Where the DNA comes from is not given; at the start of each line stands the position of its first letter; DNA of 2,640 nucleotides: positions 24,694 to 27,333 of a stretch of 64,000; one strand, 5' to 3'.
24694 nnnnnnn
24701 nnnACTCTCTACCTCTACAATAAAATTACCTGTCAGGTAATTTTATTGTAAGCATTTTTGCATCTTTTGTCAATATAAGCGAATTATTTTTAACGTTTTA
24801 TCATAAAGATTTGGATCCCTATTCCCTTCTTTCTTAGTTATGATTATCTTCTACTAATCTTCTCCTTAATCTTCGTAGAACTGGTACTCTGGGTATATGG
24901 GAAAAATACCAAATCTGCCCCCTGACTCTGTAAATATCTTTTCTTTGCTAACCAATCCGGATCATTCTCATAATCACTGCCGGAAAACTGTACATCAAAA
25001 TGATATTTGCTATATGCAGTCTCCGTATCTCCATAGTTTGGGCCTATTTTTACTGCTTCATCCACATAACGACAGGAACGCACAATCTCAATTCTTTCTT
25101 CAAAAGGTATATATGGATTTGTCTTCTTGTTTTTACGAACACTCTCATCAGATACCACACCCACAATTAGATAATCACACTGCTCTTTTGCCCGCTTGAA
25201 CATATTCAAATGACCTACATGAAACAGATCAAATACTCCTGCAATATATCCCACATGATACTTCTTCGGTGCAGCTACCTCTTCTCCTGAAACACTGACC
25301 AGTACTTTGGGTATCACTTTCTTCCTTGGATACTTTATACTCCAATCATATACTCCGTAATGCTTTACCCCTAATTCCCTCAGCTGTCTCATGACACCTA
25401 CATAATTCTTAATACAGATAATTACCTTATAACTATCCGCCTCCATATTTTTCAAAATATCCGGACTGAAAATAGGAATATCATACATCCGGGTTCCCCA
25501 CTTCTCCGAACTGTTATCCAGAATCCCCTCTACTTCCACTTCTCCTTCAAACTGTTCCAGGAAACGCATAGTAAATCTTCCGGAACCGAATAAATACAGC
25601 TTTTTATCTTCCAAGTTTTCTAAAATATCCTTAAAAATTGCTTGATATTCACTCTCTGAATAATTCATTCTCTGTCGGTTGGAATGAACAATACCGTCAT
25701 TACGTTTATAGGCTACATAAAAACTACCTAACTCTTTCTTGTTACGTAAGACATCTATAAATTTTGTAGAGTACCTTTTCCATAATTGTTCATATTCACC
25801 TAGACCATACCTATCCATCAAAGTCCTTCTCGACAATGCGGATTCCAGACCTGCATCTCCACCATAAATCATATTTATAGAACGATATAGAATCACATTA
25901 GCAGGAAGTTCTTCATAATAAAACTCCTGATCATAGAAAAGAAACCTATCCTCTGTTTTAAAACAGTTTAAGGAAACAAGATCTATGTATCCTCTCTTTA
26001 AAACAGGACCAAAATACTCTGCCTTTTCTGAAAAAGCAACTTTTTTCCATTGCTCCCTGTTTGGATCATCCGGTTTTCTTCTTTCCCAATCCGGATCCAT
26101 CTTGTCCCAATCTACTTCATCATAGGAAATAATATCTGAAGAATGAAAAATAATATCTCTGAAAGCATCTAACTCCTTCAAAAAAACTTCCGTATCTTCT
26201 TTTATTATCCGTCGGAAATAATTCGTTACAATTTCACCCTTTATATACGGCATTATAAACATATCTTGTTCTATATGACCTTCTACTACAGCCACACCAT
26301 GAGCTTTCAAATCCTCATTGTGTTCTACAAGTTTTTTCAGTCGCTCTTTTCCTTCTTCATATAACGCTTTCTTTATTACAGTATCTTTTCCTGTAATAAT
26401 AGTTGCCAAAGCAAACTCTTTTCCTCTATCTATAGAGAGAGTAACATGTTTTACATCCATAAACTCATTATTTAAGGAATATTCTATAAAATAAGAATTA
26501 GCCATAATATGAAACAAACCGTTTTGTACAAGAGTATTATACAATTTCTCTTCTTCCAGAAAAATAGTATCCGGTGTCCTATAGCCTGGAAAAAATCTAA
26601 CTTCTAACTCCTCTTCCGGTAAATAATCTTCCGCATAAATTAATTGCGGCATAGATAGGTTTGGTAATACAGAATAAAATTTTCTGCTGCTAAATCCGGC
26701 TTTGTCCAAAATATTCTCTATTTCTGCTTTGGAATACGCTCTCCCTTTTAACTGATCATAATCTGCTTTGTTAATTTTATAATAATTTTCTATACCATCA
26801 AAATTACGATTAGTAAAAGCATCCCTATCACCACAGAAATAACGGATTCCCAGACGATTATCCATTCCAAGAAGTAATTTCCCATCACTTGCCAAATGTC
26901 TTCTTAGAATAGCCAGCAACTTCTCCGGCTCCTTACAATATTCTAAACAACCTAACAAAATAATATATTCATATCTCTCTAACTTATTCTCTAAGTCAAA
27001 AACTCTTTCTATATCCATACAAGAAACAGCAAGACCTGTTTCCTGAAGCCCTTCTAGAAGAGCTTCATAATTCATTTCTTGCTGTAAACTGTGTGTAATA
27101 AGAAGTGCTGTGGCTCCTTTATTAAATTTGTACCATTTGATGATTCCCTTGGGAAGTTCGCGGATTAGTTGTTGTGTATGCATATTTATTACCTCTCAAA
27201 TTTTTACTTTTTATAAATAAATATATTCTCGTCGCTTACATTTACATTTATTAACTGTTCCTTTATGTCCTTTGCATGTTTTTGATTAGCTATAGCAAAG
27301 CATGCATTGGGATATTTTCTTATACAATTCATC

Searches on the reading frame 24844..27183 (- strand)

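Call 5: search_protein_families(library=pfam, proteins=[window:24844-27183:-])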
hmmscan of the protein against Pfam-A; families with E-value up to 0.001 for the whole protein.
window:24844-27183:- (779 aa): 2 families
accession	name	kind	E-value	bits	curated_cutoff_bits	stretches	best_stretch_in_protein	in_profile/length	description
PF01467.32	CTP_transf_like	-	3.8e-19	69.6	21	1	647-774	2-132/133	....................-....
PF13489.12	Methyltransf_23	-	6.2e-05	23.2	27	1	62-164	70-159/164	Methyltransferase domain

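Call 20: search_protein_families(library=ncbifam, proteins=[window:24844-27183:-], max_evalue=0.00001)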
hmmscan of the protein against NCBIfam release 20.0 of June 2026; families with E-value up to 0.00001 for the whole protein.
window:24844-27183:- (779 aa): 9 families
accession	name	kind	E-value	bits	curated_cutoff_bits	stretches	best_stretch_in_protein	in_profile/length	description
TIGR01518.1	g3p_cytidyltrns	equivalog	2.4e-21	76.1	165.4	1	647-776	3-125/125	glycerol-3-phosphate cytidylyltransferase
TIGR02199.1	rfaE_dom_II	equivalog_domain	8.7e-21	74.3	181.5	1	640-777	9-143/144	D-glycero-beta-D-manno-heptose 1-phosphate adenylyltransferase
TIGR00125.1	cyt_tran_rel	domain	1.4e-20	73.2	27.7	1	644-709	1-64/65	adenylyltransferase/cytidyltransferase family protein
NF008454.0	PRK11316.1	equivalog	3.9e-13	48.8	521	1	643-778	341-473/475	bifunctional D-glycero-beta-D-manno-heptose-7-phosphate kinase/D-glycero-beta-D-manno-heptose 1-phosphate adenylyltransferase HldE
NF001985.0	PRK00777.1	subfamily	2.4e-08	34.2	104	1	646-703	8-64/157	pantetheine-phosphate adenylyltransferase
NF041124.1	CoaD_Thcocales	equivalog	1.8e-07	31.2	290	1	640-700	2-62/156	phosphopantetheine adenylyltransferase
NF002250.0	PRK01170.1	subfamily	4.4e-07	29.7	489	1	647-701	5-57/322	bifunctional pantetheine-phosphate adenylyltransferase/NTP phosphatase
NF005518.0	PRK07143.1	equivalog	3.9e-06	26.5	232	1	642-701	15-76/281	hypothetical protein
TIGR01510.1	coaD_prev_kdtB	equivalog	4e-06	26.9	103.3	0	647-704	4-55/155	pantetheine-phosphate adenylyltransferase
